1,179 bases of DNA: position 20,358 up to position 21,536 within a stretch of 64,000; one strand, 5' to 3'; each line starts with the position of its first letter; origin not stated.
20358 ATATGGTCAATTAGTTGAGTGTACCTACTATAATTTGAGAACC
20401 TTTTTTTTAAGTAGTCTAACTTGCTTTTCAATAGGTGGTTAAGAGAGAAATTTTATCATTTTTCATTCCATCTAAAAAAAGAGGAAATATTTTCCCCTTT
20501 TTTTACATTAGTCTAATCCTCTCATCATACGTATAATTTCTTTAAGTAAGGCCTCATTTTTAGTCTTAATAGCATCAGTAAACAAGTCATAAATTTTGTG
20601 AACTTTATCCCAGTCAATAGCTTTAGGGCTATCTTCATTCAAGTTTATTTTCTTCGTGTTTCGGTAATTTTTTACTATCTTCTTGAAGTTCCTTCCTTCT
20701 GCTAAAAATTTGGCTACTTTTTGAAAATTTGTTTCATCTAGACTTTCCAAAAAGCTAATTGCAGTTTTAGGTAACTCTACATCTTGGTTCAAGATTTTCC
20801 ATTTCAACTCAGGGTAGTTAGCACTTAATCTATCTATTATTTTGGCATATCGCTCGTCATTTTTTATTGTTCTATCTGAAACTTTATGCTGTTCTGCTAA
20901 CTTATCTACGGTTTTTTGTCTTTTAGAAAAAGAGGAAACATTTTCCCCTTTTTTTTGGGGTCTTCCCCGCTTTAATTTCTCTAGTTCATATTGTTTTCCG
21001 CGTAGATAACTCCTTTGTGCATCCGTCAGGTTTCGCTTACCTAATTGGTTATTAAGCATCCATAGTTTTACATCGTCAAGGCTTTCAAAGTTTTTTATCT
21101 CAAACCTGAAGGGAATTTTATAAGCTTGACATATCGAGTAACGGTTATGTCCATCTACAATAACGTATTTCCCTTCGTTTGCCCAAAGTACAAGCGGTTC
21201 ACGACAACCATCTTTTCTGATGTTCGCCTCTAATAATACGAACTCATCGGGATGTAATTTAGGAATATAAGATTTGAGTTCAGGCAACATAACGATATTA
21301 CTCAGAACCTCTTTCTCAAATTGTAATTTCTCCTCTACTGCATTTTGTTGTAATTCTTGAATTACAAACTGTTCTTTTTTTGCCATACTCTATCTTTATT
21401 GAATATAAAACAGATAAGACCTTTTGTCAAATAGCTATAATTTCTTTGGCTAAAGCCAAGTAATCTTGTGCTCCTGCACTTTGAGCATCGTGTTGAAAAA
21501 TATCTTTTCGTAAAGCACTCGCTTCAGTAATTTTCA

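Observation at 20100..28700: Replicon-like module (hypothetical-ParA-ParB plus primase-helicase plus PAS sensor) embedded in chromosome without integrase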

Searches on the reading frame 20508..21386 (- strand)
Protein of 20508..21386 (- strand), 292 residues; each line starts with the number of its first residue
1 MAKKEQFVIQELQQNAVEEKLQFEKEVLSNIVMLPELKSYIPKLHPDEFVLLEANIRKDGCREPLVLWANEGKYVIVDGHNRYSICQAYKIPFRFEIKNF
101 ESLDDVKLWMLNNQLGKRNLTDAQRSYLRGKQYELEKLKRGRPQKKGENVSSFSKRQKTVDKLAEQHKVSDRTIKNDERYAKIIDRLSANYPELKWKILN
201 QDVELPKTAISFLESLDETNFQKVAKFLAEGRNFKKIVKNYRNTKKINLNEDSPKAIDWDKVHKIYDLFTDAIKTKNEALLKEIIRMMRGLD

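Call 5: search_protein_families(library=pfam, proteins=[window:20508-21386:-], max_evalue=0.01)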
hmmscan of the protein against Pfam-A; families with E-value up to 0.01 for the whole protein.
window:20508-21386:- (292 aa): 0 families

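Call 6: search_protein_families(library=ncbifam, proteins=[window:20508-21386:-], max_evalue=0.01)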
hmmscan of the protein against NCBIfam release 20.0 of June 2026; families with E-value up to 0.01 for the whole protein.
window:20508-21386:- (292 aa): 0 families

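Call 29: search_solved_structures(query=A2, max_evalue=10, show_alignments=2)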
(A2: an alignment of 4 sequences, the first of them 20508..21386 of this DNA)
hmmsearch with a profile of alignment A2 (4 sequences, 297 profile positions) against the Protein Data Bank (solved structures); distinct sequences matched with E-value up to 10: 3.
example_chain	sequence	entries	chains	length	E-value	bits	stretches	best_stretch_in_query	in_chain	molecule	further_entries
35zw_H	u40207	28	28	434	0.086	16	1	168-266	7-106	26S proteasome regulatory subunit 6A | 26S protease regulatory subunit 6A | RPT5 isoform 1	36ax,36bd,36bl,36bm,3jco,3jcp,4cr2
6sdk_A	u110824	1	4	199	0.28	14.4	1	45-92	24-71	Stage 0 sporulation protein J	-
1gxl_A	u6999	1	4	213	0.61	13.3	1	127-292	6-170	CHROMOSOME SEGREGATION SMC PROTEIN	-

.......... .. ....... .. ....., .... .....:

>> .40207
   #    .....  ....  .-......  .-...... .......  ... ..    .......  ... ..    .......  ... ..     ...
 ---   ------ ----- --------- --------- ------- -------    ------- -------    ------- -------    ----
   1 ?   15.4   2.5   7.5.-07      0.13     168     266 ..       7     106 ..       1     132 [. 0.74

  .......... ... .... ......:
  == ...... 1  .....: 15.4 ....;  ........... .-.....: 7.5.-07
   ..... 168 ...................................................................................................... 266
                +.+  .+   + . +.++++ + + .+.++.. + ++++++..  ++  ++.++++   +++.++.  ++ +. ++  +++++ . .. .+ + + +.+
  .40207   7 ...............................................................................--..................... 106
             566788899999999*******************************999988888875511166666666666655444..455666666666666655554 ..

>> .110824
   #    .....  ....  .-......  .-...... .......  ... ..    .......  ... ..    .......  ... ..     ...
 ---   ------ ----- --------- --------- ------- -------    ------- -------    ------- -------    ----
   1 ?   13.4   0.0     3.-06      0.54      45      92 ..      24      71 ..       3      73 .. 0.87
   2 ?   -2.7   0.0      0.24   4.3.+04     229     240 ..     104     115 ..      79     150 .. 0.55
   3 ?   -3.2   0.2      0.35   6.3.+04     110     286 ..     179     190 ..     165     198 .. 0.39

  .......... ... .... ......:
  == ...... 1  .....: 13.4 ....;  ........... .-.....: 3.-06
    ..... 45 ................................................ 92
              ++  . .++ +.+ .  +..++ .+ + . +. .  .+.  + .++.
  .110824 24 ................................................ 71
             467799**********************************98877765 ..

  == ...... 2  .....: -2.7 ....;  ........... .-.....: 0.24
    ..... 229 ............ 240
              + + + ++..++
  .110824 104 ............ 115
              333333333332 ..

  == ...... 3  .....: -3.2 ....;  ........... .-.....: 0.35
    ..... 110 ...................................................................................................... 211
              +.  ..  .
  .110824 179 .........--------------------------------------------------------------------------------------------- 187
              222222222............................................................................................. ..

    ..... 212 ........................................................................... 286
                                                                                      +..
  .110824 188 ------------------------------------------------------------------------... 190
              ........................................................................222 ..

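Call 30: search_protein_families(library=pfam, alignment_id=A2, max_evalue=10)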
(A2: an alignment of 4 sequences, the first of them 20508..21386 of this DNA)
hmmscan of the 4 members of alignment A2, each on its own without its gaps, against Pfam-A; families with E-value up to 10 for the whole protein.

A. member 1, window:20508-21386:- (292 aa): 7 families
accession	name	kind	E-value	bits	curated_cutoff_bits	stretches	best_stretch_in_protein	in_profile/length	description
PF01817.26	CM_2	-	0.053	14.2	27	1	151-193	14-56/80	Chorismate mutase type II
PF21428.2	Gp7_helical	-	0.083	13.2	27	1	35-58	1-24/47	Baseplate wedge protein gp7, helical domain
PF14684.11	Tricorn_C1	-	0.1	12.9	24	1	255-278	26-49/59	Tricorn protease C1 domain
PF13542.12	HTH_Tnp_ISL3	-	0.21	11.5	27.4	1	157-176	26-45/51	Helix-turn-helix domain of transposase family ISL3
PF13233.12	Complex1_LYR_2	-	0.37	11.9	22.3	1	217-247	36-62/80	Complex1_LYR-like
PF20512.3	PMI_typeI_hel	-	0.65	11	23.4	1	155-193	40-78/88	Phosphomannose isomerase type I, helical insertion domain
PF08617.15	CGI-121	-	6.2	7.3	25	1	231-286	100-153/159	Kinase binding protein CGI-121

B. families by the number of members that match (of 4 scanned): 14 families
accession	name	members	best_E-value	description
PF08279.18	HTH_11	2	0.021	HTH domain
PF02195.25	ParB_N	1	0.0021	ParB N-terminal domain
PF08220.18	HTH_DeoR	1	0.031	DeoR-like helix-turn-helix domain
PF01817.26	CM_2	1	0.053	Chorismate mutase type II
PF10042.14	DUF2278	1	0.075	Uncharacterized conserved protein (DUF2278)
PF21428.2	Gp7_helical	1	0.083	Baseplate wedge protein gp7, helical domain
PF14684.11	Tricorn_C1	1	0.1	Tricorn protease C1 domain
PF03484.21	B5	1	0.16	tRNA synthetase B5 domain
PF00142.24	Fer4_NifH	1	0.16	4Fe-4S iron sulfur cluster binding proteins, NifH/frxC family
PF13542.12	HTH_Tnp_ISL3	1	0.21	Helix-turn-helix domain of transposase family ISL3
PF13233.12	Complex1_LYR_2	1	0.37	Complex1_LYR-like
PF20512.3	PMI_typeI_hel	1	0.65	Phosphomannose isomerase type I, helical insertion domain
PF17325.7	SPG4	1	1.6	Stationary phase protein 4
PF08617.15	CGI-121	1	6.2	Kinase binding protein CGI-121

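Call 31: find_homologous_proteins(query=window:20508-21386:-)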
Query window:20508-21386:- (292 aa): 186 proteins with E <= 0.001 among 1210 candidates; the best 120 are listed.
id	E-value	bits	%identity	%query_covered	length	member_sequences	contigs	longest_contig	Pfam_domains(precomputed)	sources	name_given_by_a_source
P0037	1.3e-187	640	100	100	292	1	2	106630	-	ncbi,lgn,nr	ncbi:MAG: ParB N-terminal domain-containing protein [Bacteroidia bacterium]|nr:ParB N-terminal domai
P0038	1.0e-148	513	79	100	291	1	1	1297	-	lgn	-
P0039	3.6e-58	216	42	95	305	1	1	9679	PF02195.27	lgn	-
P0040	1.9e-57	213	43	87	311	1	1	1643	-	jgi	jgi:hypothetical protein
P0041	2.0e-56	210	39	100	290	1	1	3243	-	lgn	-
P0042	5.0e-56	209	38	91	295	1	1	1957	PF02195.27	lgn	-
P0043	5.3e-56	208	44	81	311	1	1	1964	-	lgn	-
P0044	7.3e-56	208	43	97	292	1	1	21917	-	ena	-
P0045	1.6e-54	204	47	70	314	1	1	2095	-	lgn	-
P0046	8.5e-54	201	41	84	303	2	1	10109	-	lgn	-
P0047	2.6e-53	200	41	94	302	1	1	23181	-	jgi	jgi:hypothetical protein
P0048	4.9e-53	199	41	94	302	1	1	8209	-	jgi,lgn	-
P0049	1.0e-52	198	41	94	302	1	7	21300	-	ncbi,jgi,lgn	jgi:hypothetical protein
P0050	1.2e-52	197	46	74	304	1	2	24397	-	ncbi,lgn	-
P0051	2.0e-52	197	43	76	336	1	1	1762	-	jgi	jgi:hypothetical protein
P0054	9.8e-52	195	46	75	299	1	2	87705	-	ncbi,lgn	-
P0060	9.9e-51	191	49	67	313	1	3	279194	-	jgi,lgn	jgi:hypothetical protein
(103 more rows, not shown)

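Call 32: find_encoding_contigs(protein=P0060, flank=10000, max_places=1)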
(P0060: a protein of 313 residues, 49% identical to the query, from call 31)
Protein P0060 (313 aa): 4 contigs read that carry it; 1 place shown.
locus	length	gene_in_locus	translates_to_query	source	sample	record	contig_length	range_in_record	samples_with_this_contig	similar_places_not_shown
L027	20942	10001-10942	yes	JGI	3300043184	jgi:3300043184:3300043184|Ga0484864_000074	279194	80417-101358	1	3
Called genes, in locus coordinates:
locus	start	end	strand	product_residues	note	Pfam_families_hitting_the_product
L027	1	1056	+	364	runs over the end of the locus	PF08443:RimK (weak)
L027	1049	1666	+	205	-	PF01810:LysE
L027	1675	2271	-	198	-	PF05685:Uma2 (weak)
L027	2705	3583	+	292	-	PF08843:AbiEii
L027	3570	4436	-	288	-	-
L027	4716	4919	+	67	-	-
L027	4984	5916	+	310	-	PF04383:KilA-N, PF10544:T5orf172, PF13455:MUG113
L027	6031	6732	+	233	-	PF00072:Response_reg, PF04397:LytTR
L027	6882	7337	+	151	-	-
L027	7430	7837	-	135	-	-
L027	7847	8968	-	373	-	PF06580:His_kinase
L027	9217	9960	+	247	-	PF00142:Fer4_NifH, PF01656:CbiA, PF02374:ArsA_ATPase, PF06564:CBP_BcsQ, PF09140:MipZ (weak), PF10609:ParA, PF13614:AAA_31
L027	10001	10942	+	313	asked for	-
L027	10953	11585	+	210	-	-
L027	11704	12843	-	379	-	PF11376:DUF3179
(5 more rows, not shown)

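Call 33: find_encoding_contigs(protein=P0054, flank=10000, max_places=1)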
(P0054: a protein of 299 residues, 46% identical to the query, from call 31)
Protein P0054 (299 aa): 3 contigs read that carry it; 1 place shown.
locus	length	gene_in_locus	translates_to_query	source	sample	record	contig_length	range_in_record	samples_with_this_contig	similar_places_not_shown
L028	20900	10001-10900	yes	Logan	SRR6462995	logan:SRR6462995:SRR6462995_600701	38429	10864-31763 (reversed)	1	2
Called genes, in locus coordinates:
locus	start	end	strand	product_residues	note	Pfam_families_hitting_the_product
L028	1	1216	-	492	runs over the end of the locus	PF18962:Por_Secre_tail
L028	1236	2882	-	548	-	-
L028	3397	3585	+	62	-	-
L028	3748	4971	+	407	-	PF12704:MacB_PCD, PF02687:FtsX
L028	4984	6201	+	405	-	PF12704:MacB_PCD, PF02687:FtsX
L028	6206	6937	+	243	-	PF00005:ABC_tran, PF02463:SMC_N, PF13175:AAA_15 (faint), PF13304:AAA_21 (weak)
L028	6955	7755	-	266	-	PF00085:Thioredoxin, PF13098:Thioredoxin_2, PF14561:TPR_20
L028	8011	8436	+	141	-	PF00011:HSP20, PF17886:ArsA_HSP20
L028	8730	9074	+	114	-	-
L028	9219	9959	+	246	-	PF00142:Fer4_NifH (weak), PF01656:CbiA, PF02374:ArsA_ATPase, PF06564:CBP_BcsQ, PF09140:MipZ, PF10609:ParA, PF13614:AAA_31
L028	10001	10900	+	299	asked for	-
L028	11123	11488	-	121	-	-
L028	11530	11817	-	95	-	-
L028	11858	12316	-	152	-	-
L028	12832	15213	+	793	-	PF13620:CarboxypepD_reg, PF13715:CarbopepD_reg_2, PF00593:TonB_dep_Rec_b-barrel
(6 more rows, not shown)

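Call 49: search_protein_families(library=phrogs, proteins=[window:20508-21386:-], max_evalue=0.01)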
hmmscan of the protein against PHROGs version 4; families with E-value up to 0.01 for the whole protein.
window:20508-21386:- (292 aa): 5 families
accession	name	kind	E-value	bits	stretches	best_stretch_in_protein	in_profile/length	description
phrog_4715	-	DNA, RNA and nucleotide metabolism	1.1e-09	38.3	1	45-243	167-356/630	ParB-like partition protein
phrog_21315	-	unknown function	6.4e-09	36.3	1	38-176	21-147/415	-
phrog_2159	-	DNA, RNA and nucleotide metabolism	4.8e-07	30.5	1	42-88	76-124/365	ParB-like partition protein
phrog_26387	-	DNA, RNA and nucleotide metabolism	0.00095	19.6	1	46-88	30-74/252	ParB-like partition nuclease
phrog_1033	-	DNA, RNA and nucleotide metabolism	0.0021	18.9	0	53-84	62-94/334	ParB-like partition protein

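Call 50: search_protein_families(library=padloc, proteins=[window:20508-21386:-], max_evalue=0.01)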
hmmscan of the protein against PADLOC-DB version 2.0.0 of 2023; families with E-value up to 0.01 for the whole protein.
window:20508-21386:- (292 aa): 0 families

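Call 96: predict_structure(alignment_id=A9)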
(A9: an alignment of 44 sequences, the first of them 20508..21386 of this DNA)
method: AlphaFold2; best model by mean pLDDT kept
length: 292 residues; sequences in the alignment: 44
mean_pLDDT: 88.5   pTM: 0.73
mean pLDDT of the five models: 88.5, 87.8, 87.8, 86.0, 86.0
residues with pLDDT >= 90: 224; 70-90: 30; 50-70: 27; < 50: 11
segments of 3 or more residues with pLDDT < 50: 247-254
pLDDT, mean of each block of 10 residues (from residue 1): 66 84 95 93 92 97 96 95 96 96 96 94 97 92 53 69 97 97 97 95 93 94 96 92 61 60 91 94 91 66
secondary structure, 60 per line:
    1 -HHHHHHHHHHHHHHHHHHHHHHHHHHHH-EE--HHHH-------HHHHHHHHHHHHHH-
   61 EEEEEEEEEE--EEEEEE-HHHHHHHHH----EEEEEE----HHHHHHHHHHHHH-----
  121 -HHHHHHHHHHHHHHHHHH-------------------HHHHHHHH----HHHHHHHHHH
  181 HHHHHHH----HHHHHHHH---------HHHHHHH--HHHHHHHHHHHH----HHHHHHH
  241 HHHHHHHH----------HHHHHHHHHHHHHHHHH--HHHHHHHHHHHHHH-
elements in order: H2-29 H35-38 H46-59 E61-70 E73-78 H80-88 E93-98 H103-115 H122-139 H159-166 H171-187 H192-199 H209-215 H218-229 H234-248 H259-275 H278-291

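Call 98: fold_search(model_id=the predicted structure, library=pdb)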
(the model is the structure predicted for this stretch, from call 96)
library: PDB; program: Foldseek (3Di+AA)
matches with E <= 10: 112; with E <= 0.001: 33
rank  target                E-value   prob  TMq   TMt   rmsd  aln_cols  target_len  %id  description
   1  7ng0                  1.8e-06  1.00  0.25  0.36  15.0       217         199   19  Crystal structure of N- and C-terminally truncated Geobacillus thermoleovorans nucleoid occlusion protein Noc (released 2021-02-17)
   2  1vz0_F                2.7e-06  1.00  0.35  0.49  10.0       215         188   17  Chromosome segregation protein Spo0J from Thermus thermophilus (released 2004-07-19)
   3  7ol9_B                3.7e-06  1.00  0.28  0.37  14.4       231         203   17  Crystal structure of C-terminally truncated Bacillus subtilis nucleoid occlusion protein (Noc) complexed to the Noc-bi (released 2022-03-09)
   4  7nfu_B                4.2e-06  1.00  0.35  0.45   8.0       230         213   19  Crystal structure of C-terminally truncated Geobacillus thermoleovorans nucleoid occlusion protein Noc (released 2021-02-17)
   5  7ol9_A                4.2e-06  1.00  0.20  0.27  14.9       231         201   20  Crystal structure of C-terminally truncated Bacillus subtilis nucleoid occlusion protein (Noc) complexed to the Noc-bi (released 2022-03-09)
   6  7nfu_A                4.4e-06  1.00  0.35  0.44   7.6       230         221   19  Crystal structure of C-terminally truncated Geobacillus thermoleovorans nucleoid occlusion protein Noc (released 2021-02-17)
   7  1vz0_A                7.1e-06  1.00  0.34  0.49  10.1       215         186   17  Chromosome segregation protein Spo0J from Thermus thermophilus (released 2004-07-19)
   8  7bnk_B                9.2e-06  1.00  0.26  0.38  15.2       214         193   14  Crystal structure of ParB from Myxococcus xanthus bound to CDP and Monothiophosphate (released 2021-09-08)
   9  1vz0_C                1.7e-05  1.00  0.34  0.48  10.0       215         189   17  Chromosome segregation protein Spo0J from Thermus thermophilus (released 2004-07-19)
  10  1vz0_H                1.8e-05  1.00  0.35  0.50  10.0       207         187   19  Chromosome segregation protein Spo0J from Thermus thermophilus (released 2004-07-19)
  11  7bnk_A                1.8e-05  1.00  0.26  0.38  15.0       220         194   14  Crystal structure of ParB from Myxococcus xanthus bound to CDP and Monothiophosphate (released 2021-09-08)
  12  7o0n_A                1.8e-05  1.00  0.26  0.38  15.0       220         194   14  Crystal structure of a ParB E93A mutant from Myxococcus xanthus bound to CDP and monothiophosphate (released 2021-09-15)
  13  1vz0_E                2.5e-05  1.00  0.34  0.47  10.3       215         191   16  Chromosome segregation protein Spo0J from Thermus thermophilus (released 2004-07-19)
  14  7bnr_B                2.8e-05  1.00  0.28  0.40  14.6       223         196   12  Crystal structure of a ParB Q52A mutant from Myxococcus xanthus bound to CTPyS (released 2021-09-08)
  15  6t1f_D                3.9e-05  1.00  0.34  0.49   7.6       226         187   14  Crystal structure of the C-terminally truncated chromosome-partitioning protein ParB from Caulobacter crescentus compl (released 2020-10-14)
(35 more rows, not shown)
